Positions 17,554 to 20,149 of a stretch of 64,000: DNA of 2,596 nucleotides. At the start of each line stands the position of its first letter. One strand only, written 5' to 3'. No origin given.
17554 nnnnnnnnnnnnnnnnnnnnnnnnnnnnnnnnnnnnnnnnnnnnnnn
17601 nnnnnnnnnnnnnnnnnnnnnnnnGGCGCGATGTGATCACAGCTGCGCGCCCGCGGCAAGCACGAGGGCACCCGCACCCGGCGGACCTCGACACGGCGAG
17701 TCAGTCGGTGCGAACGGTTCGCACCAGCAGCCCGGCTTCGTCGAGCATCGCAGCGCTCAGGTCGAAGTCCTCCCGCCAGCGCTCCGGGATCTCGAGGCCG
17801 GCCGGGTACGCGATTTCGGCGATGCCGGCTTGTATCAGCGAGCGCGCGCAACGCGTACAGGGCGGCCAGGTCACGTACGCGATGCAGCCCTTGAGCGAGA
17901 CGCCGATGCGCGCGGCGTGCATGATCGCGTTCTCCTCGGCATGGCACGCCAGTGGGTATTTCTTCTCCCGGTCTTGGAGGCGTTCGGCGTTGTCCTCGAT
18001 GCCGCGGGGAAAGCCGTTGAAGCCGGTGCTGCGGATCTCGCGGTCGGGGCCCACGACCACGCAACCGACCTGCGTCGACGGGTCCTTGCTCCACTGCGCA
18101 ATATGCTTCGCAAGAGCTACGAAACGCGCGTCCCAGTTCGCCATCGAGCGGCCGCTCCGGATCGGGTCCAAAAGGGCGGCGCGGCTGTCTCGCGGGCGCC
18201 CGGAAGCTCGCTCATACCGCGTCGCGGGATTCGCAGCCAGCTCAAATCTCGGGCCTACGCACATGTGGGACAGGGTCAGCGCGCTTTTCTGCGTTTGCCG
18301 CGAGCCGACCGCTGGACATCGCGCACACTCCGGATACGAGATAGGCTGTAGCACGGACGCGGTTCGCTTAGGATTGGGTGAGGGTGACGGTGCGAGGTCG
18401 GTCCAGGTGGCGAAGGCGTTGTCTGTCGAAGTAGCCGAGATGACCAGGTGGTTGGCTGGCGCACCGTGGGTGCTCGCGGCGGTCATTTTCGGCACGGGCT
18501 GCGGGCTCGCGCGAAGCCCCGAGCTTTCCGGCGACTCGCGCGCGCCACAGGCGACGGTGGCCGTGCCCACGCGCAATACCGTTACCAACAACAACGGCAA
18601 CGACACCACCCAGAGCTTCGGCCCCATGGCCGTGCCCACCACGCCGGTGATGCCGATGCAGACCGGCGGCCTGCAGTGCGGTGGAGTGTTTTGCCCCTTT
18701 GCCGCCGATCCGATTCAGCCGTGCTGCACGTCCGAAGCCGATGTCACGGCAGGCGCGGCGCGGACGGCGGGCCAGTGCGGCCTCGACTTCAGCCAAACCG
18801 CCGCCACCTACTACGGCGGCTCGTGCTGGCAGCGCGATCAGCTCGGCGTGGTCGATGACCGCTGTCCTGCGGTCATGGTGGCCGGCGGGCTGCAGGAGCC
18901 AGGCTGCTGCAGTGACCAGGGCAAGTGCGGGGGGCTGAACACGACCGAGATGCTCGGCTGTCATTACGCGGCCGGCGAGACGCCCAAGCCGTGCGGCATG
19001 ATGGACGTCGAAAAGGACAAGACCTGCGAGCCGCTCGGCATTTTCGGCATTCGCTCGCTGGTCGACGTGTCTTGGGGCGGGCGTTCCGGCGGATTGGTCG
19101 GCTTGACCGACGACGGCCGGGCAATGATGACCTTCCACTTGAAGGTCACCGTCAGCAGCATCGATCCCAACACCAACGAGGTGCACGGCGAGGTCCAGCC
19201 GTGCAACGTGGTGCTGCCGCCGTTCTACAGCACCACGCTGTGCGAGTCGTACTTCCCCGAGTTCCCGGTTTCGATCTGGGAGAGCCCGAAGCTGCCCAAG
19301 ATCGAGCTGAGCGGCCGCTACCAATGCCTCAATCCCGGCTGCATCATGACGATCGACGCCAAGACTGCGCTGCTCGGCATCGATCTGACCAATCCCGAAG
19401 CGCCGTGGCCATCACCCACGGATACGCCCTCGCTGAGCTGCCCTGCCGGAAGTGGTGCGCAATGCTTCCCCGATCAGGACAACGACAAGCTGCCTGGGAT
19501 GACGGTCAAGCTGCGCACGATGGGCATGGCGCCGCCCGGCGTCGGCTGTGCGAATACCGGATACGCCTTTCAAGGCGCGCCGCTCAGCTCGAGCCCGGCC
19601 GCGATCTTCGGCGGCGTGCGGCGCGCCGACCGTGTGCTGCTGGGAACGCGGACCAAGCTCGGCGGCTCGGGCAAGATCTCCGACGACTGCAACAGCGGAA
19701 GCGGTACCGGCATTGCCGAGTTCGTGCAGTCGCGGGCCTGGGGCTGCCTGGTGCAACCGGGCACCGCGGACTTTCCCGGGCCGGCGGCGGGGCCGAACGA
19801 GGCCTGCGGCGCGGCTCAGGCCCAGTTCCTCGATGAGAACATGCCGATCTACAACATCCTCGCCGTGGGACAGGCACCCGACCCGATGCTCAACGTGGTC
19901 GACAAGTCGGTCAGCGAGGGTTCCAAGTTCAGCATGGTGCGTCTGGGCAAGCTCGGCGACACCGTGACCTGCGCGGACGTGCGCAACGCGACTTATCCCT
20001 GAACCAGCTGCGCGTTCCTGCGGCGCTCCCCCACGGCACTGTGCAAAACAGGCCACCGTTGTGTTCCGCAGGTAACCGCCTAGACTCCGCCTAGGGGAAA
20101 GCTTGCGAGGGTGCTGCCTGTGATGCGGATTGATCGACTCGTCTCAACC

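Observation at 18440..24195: Three neighbouring secreted Cys-rich lipoproteins built from shuffled shared modules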

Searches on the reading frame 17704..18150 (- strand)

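Call 90: search_protein_families(library=pfam, proteins=[window:17704-18150:-], max_evalue=0.001)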
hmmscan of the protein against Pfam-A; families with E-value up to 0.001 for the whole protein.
window:17704-18150:- (149 aa): 2 families
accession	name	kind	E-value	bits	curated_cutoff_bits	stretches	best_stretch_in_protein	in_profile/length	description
PF00383.29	dCMP_cyt_deam_1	-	2.2e-22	79.3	25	1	5-115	2-100/102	Cytidine and deoxycytidylate deaminase zinc-binding region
PF14437.12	MafB19-deam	-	3.7e-14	53.3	27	1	5-117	2-101/142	MafB19-like deaminase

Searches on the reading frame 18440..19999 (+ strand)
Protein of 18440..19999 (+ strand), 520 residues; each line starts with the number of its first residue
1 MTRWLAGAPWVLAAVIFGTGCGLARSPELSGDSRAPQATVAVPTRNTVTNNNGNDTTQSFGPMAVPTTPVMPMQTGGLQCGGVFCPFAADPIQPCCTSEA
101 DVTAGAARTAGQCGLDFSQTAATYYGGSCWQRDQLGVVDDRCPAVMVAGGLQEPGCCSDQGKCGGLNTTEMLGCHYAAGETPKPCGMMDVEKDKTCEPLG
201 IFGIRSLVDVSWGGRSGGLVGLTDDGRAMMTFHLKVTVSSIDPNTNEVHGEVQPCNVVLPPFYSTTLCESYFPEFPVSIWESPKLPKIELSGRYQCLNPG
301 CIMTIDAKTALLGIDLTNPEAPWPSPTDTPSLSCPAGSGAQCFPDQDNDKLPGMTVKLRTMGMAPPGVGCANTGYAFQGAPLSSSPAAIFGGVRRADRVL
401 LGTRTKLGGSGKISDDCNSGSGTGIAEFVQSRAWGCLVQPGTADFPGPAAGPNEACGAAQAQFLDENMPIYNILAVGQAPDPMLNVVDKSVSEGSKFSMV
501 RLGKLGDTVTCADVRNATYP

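Call 8: search_protein_families(library=pfam, proteins=[window:18440-19999:+], max_evalue=1)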
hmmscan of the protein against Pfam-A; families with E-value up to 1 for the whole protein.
window:18440-19999:+ (520 aa): 0 families

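Call 9: search_protein_families(library=ncbifam, proteins=[window:18440-19999:+], max_evalue=1)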
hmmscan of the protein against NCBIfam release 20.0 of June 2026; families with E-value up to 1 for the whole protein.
window:18440-19999:+ (520 aa): 0 families

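Call 11: find_homologous_proteins(query=window:18440-19999:+, max_evalue=0.001)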
Query window:18440-19999:+ (520 aa): 111 proteins with E <= 0.001 among 8000 candidates.
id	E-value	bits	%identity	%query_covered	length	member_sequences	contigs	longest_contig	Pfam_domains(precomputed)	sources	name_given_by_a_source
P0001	0.0e+0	1211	100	100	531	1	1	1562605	-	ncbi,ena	-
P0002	1.5e-240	817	72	96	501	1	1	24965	-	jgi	jgi:hypothetical protein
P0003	2.8e-237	807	71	98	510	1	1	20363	-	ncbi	ncbi:MAG: hypothetical protein ACHQ53_01995 [Polyangiales bacterium]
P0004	5.5e-211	720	62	100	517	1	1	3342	-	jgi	jgi:hypothetical protein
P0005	3.8e-207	707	60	96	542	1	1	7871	-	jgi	jgi:hypothetical protein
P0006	6.5e-207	706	67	86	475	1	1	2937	-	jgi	jgi:hypothetical protein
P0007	5.2e-204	697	62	98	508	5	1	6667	-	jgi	jgi:hypothetical protein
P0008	8.6e-204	696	65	86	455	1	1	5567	-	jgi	jgi:hypothetical protein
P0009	1.1e-201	689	60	98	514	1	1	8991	-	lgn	-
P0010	1.2e-199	682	68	82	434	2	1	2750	-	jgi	jgi:hypothetical protein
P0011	1.8e-195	669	63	87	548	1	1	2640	-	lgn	-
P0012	6.9e-195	667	57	98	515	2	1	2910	-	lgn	-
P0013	2.7e-192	658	58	98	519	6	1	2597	-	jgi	jgi:hypothetical protein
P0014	8.1e-190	650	59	96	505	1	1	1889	-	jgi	-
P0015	1.6e-187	642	55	99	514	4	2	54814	-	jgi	jgi:hypothetical protein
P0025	3.2e-177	608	54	98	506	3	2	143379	-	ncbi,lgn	-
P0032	3.0e-169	582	57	89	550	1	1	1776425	-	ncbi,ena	-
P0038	2.4e-160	553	52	96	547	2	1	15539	-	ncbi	-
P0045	1.6e-157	543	55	86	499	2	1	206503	-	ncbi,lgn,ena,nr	ncbi:MAG: hypothetical protein OEZ06_03815 [Myxococcales bacterium]|nr:hypothetical protein [Myxococ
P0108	1.1e-85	306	46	62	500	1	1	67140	-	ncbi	-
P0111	1.1e-36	145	35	57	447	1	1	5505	-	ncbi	-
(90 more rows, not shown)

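Call 24: find_encoding_contigs(protein=P0002, flank=8000, max_places=3)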
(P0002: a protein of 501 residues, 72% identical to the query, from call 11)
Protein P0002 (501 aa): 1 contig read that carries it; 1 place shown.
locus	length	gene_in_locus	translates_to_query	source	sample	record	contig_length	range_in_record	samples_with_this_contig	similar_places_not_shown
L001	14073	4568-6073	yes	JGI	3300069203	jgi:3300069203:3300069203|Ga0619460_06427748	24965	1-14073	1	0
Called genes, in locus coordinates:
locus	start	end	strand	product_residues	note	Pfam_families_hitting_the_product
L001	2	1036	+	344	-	?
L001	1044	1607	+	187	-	PF00908:dTDP_sugar_isom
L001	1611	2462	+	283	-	PF01370:Epimerase, PF04321:RmlD_sub_bind, PF13460:NAD_binding_10 (faint), PF07993:NAD_binding_4 (weak), PF16363:GDP_Man_Dehyd (weak), PF01073:3Beta_HSD (weak)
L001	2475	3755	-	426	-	PF11700:ATG22, PF07690:MFS_1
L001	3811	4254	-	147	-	PF00383:dCMP_cyt_deam_1, PF14437:MafB19-deam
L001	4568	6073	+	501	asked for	-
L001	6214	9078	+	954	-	-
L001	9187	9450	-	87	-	-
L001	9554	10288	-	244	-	-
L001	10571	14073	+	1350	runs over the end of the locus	PF00069:Pkinase, PF07714:PK_Tyr_Ser-Thr, PF13191:AAA_16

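Call 25: find_encoding_contigs(protein=P0032, flank=8000, max_places=2)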
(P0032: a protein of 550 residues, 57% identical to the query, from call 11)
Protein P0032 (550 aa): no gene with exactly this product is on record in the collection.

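Call 26: find_encoding_contigs(protein=P0045, flank=8000, max_places=2)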
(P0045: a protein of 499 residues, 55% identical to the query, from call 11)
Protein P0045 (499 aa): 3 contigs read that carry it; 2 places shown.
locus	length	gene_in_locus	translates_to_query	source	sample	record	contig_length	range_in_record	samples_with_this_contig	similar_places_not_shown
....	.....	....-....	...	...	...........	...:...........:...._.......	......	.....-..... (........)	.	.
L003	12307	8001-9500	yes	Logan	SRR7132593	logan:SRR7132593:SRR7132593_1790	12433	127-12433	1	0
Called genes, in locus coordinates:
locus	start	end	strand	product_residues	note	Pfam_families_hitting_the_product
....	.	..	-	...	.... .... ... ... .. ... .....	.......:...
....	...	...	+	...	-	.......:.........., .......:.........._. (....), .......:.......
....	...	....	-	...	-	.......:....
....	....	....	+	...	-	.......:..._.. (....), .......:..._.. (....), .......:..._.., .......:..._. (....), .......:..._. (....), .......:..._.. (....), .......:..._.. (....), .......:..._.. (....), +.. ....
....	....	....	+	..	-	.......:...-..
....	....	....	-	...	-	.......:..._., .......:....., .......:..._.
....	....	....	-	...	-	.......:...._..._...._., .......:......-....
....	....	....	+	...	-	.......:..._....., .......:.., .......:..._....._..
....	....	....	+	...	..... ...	-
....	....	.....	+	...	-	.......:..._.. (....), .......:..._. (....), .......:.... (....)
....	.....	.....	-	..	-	-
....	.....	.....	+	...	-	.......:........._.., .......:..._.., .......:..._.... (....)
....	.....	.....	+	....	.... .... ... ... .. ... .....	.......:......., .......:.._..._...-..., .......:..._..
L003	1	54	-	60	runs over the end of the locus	?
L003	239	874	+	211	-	PF00903:Glyoxalase, PF18029:Glyoxalase_6 (weak), PF11084:DUF2621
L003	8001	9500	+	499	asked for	-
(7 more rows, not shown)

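Call 27: find_encoding_contigs(protein=P0025, flank=8000, max_places=2)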
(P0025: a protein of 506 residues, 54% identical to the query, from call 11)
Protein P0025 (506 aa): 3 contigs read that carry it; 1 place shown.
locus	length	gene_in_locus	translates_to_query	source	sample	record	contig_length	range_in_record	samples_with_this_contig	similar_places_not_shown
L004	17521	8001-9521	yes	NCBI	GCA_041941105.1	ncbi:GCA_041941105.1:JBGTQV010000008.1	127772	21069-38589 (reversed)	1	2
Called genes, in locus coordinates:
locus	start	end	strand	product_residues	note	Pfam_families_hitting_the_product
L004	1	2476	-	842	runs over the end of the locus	-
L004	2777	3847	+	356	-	-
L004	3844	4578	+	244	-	-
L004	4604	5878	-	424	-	PF07690:MFS_1, PF11700:ATG22, PF13347:MFS_2 (weak), PF07690:MFS_1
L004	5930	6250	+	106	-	PF01985:CRS1_YhbY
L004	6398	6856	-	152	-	PF00383:dCMP_cyt_deam_1, PF14437:MafB19-deam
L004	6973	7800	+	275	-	PF00106:adh_short, PF08659:KR, PF13561:adh_short_C2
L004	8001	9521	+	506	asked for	-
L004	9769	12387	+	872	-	-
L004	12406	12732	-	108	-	-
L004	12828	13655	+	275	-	PF13714:PEP_mutase, PF00463:ICL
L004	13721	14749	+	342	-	PF12625:Arabinose_bd, PF12833:HTH_18, PF00165:HTH_AraC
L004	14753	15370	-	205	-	-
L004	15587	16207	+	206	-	PF00440:TetR_N, PF13305:TetR_C_33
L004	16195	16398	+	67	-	-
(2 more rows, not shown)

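Call 30: predict_structure(alignment_id=A3)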
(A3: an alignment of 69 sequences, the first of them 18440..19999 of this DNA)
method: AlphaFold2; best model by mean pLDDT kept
length: 520 residues; sequences in the alignment: 69
mean_pLDDT: 89.1   pTM: 0.87
mean pLDDT of the five models: 89.1, 88.1, 87.4, 87.4, 86.8
residues with pLDDT >= 90: 405; 70-90: 47; 50-70: 44; < 50: 24
segments of 3 or more residues with pLDDT < 50: 1-9, 18-20, 22-30, 32-34
pLDDT, mean of each block of 10 residues (from residue 1): 45 52 45 54 68 64 68 90 94 97 94 96 93 95 90 93 94 92 79 86 98 79 92 98 96 97 94 97 96 90 96 97 93 97 97 98 91 95 92 97 97 95 95 97 96 96 93 94 94 97 98 98
secondary structure, 60 per line:
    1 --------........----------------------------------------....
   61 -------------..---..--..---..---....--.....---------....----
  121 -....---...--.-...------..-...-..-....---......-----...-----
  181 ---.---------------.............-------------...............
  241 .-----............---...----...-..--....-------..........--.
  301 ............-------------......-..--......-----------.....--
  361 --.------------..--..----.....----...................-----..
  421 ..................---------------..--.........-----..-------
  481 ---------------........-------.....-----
elements in order: H9-16 H57-60 E93-96 H99-103 E113-116 H122-125 E129-131 E136-138 E155-158 E162-167 E173-175 E200-212 E226-241 E247-258 E262-264 E269-271 H277-280 E288-297 E300-312 H326-331 H339-342 E354-358 H386-390 E395-413 E419-438 H458-466 E496-503 H511-515

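Call 33: fold_search(model_id=the predicted structure, library=pdb)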
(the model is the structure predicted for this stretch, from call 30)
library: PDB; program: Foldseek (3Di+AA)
matches with E <= 10: 549; with E <= 0.001: 0
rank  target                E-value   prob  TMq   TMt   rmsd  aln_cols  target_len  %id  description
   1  6jlu_O                5.9e-03  0.33  0.14  0.24  17.2       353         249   10  Structure of PSII-FCP supercomplex from a centric diatom Chaetoceros gracilis at 3.02 angstrom resolution (released 2019-07-31)
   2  4rl8_A                2.1e-02  0.11  0.13  0.21  21.0       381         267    8  Crystal structure of the COG4313 outer membrane channel from Pseudomonas putida F1 (released 2015-07-29)
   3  8j5k_O                2.3e-02  0.30  0.16  0.28  13.9       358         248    8  Structural insights into photosystem II supercomplex and trimeric FCP antennae of a centric diatom Cyclotella meneghin (released 2023-12-20)
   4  4rl8_C                2.4e-02  0.11  0.13  0.21  20.6       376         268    8  Crystal structure of the COG4313 outer membrane channel from Pseudomonas putida F1 (released 2015-07-29)
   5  6j3y_O                2.8e-02  0.38  0.17  0.30  16.1       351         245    9  Structure of C2S2-type PSII-FCPII supercomplex from diatom (released 2019-08-07)
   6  8xr6_O                2.8e-02  0.23  0.16  0.26  14.5       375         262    9  Cryo-EM structure of cryptophyte photosystem II (released 2024-06-19)
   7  4yuu_o2               3.2e-02  0.33  0.17  0.30  13.4       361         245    8  Crystal structure of oxygen-evolving photosystem II from a red alga (released 2016-01-20)
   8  4il6_O                4.6e-02  0.21  0.16  0.27  13.4       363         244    8  Structure of Sr-substituted photosystem II (released 2013-03-06)
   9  5xnl_O                5.8e-02  0.14  0.13  0.22  17.3       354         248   10  Structure of stacked C2S2M2-type PSII-LHCII supercomplex from Pisum sativum (released 2017-09-20)
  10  5v2c_O                6.4e-02  0.21  0.17  0.29  12.9       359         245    8  RE-REFINEMENT OF CRYSTAL STRUCTURE OF PHOTOSYSTEM II COMPLEX (released 2017-08-30)
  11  4yuu_O1               6.8e-02  0.21  0.16  0.29  13.5       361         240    8  Crystal structure of oxygen-evolving photosystem II from a red alga (released 2016-01-20)
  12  5mx2_o                6.8e-02  0.21  0.17  0.29  13.3       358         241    8  Photosystem II depleted of the Mn4CaO5 cluster at 2.55 A resolution (released 2017-08-02)
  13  9i4t_O                6.8e-02  0.20  0.15  0.27  15.9       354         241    9  Photosystem II from Arabidopsis thaliana (released 2026-03-25)
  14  7n3v_A                7.5e-02  0.09  0.13  0.18  16.9       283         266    8  Crystal structure of Mycobacterium smegmatis LmcA (released 2022-04-13)
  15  4yuu_o1               8.0e-02  0.18  0.16  0.28  14.9       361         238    8  Crystal structure of oxygen-evolving photosystem II from a red alga (released 2016-01-20)
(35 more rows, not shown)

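Call 39: search_solved_structures(query=A5, max_evalue=10)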
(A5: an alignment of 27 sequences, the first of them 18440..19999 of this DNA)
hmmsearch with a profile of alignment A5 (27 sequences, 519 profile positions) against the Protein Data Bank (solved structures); distinct sequences matched with E-value up to 10: 3.
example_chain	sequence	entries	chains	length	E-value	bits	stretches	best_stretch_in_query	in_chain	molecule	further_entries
3lhc_A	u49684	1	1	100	0.012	17.5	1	365-429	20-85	Cyanovirin-N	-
2rp3_A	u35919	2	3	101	0.18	13.7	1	366-429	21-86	Cyanovirin-N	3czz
4n8f_A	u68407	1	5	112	1.2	11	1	353-412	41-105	Carbon dioxide concentrating mechanism protein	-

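Call 48: search_protein_representatives(alignment_id=A5)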
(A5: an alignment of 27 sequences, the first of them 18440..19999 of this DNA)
Query: 27 sequences, 519 profile positions. Proteins with E-value up to 0.001 (for the whole library): 826; up to 1e-10: 582; up to 1e-30: 221. The best 150 are listed.
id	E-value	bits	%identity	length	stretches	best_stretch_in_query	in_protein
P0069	1.6e-188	644.1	-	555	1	5-518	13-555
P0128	2.6e-180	617.0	-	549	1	4-518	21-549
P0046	1.6e-167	574.8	-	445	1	103-519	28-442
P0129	1.9e-164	564.7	-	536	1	5-518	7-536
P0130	7.9e-160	549.4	-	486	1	53-519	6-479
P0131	8.7e-158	542.7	-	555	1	7-518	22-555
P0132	2.4e-153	528.1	-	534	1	4-516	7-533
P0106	5.2e-152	523.6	-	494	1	72-515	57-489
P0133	1.3e-137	476.1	-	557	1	5-517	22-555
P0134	5.6e-134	464.1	-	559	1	14-516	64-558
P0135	1.6e-129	449.4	-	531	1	7-519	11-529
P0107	1.3e-114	400.3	-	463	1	191-518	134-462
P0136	3.9e-114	398.6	-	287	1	234-519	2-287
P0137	2.2e-113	396.2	-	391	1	135-513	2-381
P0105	1.9e-111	389.8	-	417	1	189-516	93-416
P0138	1.2e-101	357.5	-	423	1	183-519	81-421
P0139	2.5e-99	349.8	-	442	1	193-518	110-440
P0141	1.0e-96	341.2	-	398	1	192-518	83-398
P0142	9.7e-95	334.7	-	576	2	192-516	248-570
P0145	2.7e-87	310.1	-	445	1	160-518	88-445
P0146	3.3e-86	306.5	-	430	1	184-519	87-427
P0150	4.8e-73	263.1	-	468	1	182-519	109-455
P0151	2.6e-71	257.4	-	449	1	180-516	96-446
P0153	2.4e-68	247.6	-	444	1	181-519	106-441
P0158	2.8e-66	240.7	-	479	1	189-515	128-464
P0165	5.3e-62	226.6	-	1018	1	141-519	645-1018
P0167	7.1e-61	222.9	-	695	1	78-519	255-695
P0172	1.3e-59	218.8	-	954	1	152-519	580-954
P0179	6.9e-58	213.1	-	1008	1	152-519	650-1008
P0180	1.2e-57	212.3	-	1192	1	77-513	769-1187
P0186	2.6e-55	204.6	-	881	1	148-519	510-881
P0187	3.9e-55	204.0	-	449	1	151-468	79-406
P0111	5.6e-54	200.2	-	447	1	183-519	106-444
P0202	1.8e-51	191.9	-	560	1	7-518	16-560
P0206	1.1e-50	189.3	-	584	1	190-518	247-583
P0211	1.7e-49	185.4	-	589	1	178-519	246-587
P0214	3.6e-49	184.3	-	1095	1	153-518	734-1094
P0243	7.6e-45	170.0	-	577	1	191-516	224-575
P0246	1.4e-44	169.1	-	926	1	52-518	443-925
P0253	2.4e-42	161.8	-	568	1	193-519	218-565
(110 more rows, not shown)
